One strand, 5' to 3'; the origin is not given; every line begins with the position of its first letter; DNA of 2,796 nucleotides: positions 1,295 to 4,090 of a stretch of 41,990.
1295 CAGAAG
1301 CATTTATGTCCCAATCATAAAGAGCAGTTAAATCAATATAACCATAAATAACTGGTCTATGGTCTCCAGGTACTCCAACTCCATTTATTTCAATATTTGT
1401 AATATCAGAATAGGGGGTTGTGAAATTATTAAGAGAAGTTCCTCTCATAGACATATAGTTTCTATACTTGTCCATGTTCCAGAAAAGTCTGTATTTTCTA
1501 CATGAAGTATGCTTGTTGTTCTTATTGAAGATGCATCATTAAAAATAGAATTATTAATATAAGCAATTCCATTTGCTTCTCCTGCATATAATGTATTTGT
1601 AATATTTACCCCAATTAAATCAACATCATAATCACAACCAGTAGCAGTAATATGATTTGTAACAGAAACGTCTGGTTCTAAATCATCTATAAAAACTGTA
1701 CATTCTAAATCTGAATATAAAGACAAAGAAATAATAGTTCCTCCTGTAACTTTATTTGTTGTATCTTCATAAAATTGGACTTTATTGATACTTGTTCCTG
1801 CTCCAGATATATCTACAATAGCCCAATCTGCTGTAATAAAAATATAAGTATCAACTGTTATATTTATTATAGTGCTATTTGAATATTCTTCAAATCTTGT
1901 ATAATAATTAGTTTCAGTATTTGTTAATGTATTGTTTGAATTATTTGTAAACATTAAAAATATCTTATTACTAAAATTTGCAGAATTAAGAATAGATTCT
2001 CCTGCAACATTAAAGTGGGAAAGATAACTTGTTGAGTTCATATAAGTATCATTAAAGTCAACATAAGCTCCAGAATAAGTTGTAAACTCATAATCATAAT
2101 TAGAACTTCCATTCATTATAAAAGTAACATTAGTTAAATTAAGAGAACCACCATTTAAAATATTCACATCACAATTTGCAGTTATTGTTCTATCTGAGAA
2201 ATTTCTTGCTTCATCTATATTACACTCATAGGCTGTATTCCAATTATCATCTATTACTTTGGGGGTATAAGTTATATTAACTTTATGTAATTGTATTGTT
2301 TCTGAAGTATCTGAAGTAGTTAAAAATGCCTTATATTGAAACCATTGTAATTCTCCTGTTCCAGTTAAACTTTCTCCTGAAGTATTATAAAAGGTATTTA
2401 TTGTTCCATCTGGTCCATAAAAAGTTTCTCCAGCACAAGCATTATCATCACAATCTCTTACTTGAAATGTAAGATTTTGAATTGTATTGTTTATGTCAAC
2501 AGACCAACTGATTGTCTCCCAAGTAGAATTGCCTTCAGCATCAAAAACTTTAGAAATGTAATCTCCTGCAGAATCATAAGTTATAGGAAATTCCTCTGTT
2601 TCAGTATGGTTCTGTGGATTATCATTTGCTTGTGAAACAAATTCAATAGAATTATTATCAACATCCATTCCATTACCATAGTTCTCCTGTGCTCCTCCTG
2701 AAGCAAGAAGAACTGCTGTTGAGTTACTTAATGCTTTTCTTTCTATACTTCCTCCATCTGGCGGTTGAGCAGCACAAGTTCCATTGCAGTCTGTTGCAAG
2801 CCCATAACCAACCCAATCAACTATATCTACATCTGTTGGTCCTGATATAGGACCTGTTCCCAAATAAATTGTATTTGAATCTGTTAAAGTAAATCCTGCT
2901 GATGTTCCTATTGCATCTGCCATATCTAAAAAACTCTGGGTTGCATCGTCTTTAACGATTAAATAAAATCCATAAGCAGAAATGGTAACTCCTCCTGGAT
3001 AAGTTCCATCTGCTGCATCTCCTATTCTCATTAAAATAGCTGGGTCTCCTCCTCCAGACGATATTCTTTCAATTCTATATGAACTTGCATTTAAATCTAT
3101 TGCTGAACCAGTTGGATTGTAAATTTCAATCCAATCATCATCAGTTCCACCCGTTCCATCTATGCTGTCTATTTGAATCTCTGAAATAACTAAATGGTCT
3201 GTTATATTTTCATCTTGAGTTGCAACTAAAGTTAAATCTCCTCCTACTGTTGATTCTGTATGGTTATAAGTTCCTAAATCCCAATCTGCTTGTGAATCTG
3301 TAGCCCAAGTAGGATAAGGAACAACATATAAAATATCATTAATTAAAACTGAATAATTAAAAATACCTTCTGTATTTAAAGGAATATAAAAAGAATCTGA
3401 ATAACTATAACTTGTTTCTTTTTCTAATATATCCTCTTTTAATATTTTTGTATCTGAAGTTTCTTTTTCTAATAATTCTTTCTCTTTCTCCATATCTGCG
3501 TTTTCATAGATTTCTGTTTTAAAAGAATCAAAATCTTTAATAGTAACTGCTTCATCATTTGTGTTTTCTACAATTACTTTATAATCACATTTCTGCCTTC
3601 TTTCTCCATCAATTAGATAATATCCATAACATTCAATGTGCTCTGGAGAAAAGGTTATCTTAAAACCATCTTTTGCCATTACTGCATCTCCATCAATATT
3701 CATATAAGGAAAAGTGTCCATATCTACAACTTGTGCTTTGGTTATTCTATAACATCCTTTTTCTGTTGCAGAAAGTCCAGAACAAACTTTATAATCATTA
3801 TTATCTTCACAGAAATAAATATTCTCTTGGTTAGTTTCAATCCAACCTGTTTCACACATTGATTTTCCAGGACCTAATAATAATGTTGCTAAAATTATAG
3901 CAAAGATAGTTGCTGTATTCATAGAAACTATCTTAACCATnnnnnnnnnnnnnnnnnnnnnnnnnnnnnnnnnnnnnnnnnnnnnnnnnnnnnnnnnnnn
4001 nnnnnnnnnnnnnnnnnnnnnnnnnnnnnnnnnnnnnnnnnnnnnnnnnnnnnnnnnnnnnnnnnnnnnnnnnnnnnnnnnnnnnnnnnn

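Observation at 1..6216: Operon of exported, N-glycosylation-sequon-dense adhesin-like proteins inserted in the head gene block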

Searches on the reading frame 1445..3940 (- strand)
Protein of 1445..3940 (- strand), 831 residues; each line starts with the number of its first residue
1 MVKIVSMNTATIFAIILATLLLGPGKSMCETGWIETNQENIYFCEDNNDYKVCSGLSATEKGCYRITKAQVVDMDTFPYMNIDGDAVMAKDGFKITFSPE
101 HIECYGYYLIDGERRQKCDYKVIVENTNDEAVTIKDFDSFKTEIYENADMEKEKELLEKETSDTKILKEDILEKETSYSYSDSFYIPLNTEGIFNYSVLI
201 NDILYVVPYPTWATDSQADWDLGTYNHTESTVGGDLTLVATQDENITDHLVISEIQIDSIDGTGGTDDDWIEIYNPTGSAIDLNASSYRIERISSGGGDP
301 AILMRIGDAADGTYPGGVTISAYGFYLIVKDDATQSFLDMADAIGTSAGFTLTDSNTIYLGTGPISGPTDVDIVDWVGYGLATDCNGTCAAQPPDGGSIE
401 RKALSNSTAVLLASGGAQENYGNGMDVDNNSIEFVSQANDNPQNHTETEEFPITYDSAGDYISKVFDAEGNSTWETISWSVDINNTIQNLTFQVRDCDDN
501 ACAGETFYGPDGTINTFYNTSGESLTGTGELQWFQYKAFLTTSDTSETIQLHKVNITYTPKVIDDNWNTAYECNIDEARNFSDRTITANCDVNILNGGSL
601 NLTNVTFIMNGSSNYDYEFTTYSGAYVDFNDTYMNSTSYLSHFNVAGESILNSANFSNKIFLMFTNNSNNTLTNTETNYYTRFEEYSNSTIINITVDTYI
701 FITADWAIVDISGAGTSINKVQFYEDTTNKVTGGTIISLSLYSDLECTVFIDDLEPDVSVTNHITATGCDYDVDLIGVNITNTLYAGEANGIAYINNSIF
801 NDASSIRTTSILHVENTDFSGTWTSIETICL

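Call 6: search_protein_families(library=pfam, proteins=[window:1445-3940:-], max_evalue=0.1)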
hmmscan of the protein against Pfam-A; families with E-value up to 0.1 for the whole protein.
window:1445-3940:- (831 aa): 1 family
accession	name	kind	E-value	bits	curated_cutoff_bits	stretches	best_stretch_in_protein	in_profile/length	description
PF00932.25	LTD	-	3.6e-07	30.9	34.3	1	249-362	7-96/109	Lamin Tail Domain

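Call 7: search_protein_families(library=phrogs, proteins=[window:1445-3940:-], max_evalue=0.1)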
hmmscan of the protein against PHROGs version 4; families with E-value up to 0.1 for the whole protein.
window:1445-3940:- (831 aa): 0 families

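Call 10: find_homologous_proteins(query=window:1445-3940:-)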
Query window:1445-3940:- (831 aa): 26 proteins with E <= 0.001 among 8000 candidates.
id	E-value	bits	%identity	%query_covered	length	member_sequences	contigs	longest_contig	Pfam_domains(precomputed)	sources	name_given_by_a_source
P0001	0.0e+0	1876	100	100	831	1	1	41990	PF00932.26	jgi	-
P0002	0.0e+0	1384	74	100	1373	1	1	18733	PF05342.20,PF00932.26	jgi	-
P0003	1.0e-218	747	73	39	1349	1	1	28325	PF00932.26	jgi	-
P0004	1.1e-108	383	55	26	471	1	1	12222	PF00932.26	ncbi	-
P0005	1.8e-55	207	42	38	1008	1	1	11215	-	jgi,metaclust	metaclust:\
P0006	1.2e-54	204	42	38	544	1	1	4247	PF00932.26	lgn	-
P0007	2.9e-53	200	53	14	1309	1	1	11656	PF00932.26,PF13385.14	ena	-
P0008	3.6e-49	186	52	26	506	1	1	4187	PF00932.26,PF02369.23,PF18565.8,PF09134.17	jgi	-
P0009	3.9e-48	183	51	25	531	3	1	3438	PF00932.26,PF02369.23,PF09134.17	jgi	-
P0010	2.2e-46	177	50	15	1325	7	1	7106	PF00932.26,PF13385.14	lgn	-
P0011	3.3e-44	170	46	15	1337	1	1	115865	PF05708.19,PF00932.26,PF13385.14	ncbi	-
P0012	7.0e-36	142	57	19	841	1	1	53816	PF21027.4,PF22352.3,PF00801.27,PF00932.26,PF18911.7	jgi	-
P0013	4.3e-30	123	45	25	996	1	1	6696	PF15418.13,PF00932.26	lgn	-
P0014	1.2e-28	118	43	25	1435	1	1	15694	PF22352.3,PF00932.26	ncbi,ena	-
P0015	7.8e-25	105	40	24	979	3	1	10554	PF00801.27,PF00932.26,PF13290.14,PF18911.7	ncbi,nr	ncbi:lamin tail domain-containing protein, partial [Candidatus Gracilibacteria bacterium]|nr:lamin t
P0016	1.4e-24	105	43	24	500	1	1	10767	PF00932.26,PF01336.32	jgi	jgi:DNA/RNA endonuclease YhcR with UshA esterase domain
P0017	8.9e-24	102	35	25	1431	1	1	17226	PF00932.26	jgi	-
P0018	1.1e-21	95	36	26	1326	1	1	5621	PF00932.26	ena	-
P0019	2.7e-21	94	38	24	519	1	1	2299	PF00932.26,PF18942.6,PF01336.32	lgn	-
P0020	1.6e-20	91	51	18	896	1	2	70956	PF00932.26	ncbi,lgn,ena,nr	ncbi:lamin tail domain-containing protein [Candidatus Parcubacteria bacterium]|nr:lamin tail domain-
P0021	2.0e-20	91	36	24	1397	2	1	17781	PF00932.26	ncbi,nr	ncbi:MAG: lamin tail domain-containing protein [Candidatus Staskawiczbacteria bacterium]|nr:lamin ta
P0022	1.1e-18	85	36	24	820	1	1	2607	PF00932.26,PF23376.2,PF00041.28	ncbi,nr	ncbi:MAG: lamin tail domain-containing protein, partial [Elusimicrobia bacterium]|nr:lamin tail doma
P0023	2.6e-12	64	33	25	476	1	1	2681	PF07452.18,PF00932.26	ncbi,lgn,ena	-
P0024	1.0e-10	59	32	24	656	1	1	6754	PF00801.27,PF00932.26,PF18911.7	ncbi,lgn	-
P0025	2.1e-9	54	32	24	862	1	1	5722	PF13585.13,PF00932.26,PF00041.28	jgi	jgi:gliding motility-associated-like protein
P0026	7.1e-4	36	33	24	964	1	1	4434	PF00932.26,PF01336.32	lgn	-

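Call 12: find_encoding_contigs(protein=P0002, flank=10000, max_places=3)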
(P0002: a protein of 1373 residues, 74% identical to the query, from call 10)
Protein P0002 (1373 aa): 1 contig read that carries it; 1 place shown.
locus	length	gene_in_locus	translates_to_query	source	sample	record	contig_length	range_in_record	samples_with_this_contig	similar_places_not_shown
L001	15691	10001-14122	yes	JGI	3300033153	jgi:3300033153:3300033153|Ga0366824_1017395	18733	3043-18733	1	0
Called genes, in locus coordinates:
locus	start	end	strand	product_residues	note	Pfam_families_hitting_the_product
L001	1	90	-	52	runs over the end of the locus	-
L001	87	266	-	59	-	-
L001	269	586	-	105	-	-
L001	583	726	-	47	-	-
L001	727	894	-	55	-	-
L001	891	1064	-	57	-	-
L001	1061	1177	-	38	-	-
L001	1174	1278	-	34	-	-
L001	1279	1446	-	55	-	-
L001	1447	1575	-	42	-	-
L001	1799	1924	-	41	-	-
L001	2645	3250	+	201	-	-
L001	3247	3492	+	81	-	-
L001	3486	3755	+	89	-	PF01870:Hjc (weak)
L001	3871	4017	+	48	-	-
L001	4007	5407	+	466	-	-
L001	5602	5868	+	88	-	-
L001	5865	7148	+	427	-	PF06074:Portal_Mu, PF04860:Phage_portal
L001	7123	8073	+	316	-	-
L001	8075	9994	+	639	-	-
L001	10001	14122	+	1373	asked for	PF00932:LTD (weak), PF05342:Peptidase_M26_N (weak)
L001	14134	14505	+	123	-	-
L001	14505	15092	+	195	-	-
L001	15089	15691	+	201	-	?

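Call 13: find_encoding_contigs(protein=P0003, flank=10000, max_places=3)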
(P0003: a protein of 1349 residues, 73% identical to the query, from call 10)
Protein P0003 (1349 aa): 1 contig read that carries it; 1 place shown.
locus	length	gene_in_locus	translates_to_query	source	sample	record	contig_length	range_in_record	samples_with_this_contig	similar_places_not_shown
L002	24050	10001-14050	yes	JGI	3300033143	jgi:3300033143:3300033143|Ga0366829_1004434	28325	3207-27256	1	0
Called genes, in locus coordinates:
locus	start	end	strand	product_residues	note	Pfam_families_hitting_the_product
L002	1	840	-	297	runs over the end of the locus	-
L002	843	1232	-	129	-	-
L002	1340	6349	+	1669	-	-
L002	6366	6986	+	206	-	-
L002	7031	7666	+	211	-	-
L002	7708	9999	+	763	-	-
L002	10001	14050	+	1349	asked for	PF00932:LTD (weak)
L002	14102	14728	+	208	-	-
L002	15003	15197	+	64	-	-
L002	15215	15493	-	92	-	-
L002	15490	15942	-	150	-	-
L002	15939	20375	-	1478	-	-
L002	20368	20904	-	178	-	-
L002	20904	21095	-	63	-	-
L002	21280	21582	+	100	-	-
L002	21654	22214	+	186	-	-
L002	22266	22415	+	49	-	-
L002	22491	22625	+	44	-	-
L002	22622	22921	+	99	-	-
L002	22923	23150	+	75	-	-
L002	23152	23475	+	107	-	-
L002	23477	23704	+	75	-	-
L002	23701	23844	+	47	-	-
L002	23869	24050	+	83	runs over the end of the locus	-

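Call 14: find_encoding_contigs(protein=P0004, flank=10000, max_places=3)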
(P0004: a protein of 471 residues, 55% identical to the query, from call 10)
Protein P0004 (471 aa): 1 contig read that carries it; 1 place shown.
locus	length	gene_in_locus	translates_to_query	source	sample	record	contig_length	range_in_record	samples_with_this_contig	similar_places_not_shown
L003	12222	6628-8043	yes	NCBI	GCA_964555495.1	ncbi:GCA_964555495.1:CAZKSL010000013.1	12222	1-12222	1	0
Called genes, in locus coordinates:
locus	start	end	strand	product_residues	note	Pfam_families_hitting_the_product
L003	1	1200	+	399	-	?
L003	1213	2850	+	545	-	PF00149:Metallophos, PF04042:DNA_pol_E_B, PF12850:Metallophos_2 (faint)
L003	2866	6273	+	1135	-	PF03833:PolC_DP2_N, PF24844:PolC_DP2_central, PF24846:PolC_DP2_cat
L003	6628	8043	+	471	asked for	PF00932:LTD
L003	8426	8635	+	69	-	-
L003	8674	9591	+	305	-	PF01656:CbiA, PF02374:ArsA_ATPase, PF10609:ParA (weak), PF13614:AAA_31, PF00816:Histone_HNS (weak)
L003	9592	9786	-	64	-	-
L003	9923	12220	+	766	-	?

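Call 41: search_solved_structures(query=P0002, max_evalue=1)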
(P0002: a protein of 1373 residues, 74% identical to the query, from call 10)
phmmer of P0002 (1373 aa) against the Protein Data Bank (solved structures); distinct sequences matched with E-value up to 1: 1.
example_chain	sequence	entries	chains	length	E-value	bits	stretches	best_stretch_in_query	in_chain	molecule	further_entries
4lpl_A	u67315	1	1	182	0.71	10.7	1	173-249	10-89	Glycosyl hydrolase, family 31/fibronectin type III domain protein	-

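Call 85: search_protein_families(library=pfam, proteins=[P0002, L002:15939-20396:-], max_evalue=0.01)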
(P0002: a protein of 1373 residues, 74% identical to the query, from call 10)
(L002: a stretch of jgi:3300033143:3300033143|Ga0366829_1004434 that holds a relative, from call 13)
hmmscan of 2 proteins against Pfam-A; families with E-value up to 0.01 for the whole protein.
P0002 (1373 aa): 3 families
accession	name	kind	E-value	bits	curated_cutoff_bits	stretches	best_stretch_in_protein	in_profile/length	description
PF00932.25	LTD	-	2.1e-07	31.7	34.3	1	250-376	6-107/109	Lamin Tail Domain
PF05342.19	Peptidase_M26_N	-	6.8e-07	29.2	27.7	1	988-1098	147-250/250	M26 IgA1-specific Metallo-endopeptidase N-terminal region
PF07581.17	Glug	-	5e-05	23.9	20.5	1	1189-1213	2-28/28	The GLUG motif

L002:15939-20396:- (1485 aa): 0 families

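Call 94: search_protein_families(library=phrogs, proteins=[L001:7123-8073:+], max_evalue=0.001)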
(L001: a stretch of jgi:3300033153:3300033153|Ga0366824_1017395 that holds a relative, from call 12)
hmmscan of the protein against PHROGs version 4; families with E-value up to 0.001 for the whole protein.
L001:7123-8073:+ (316 aa): 1 family
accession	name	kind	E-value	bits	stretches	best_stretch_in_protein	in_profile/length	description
phrog_3684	-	unknown function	5.8e-06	27.4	1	154-206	145-198/262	-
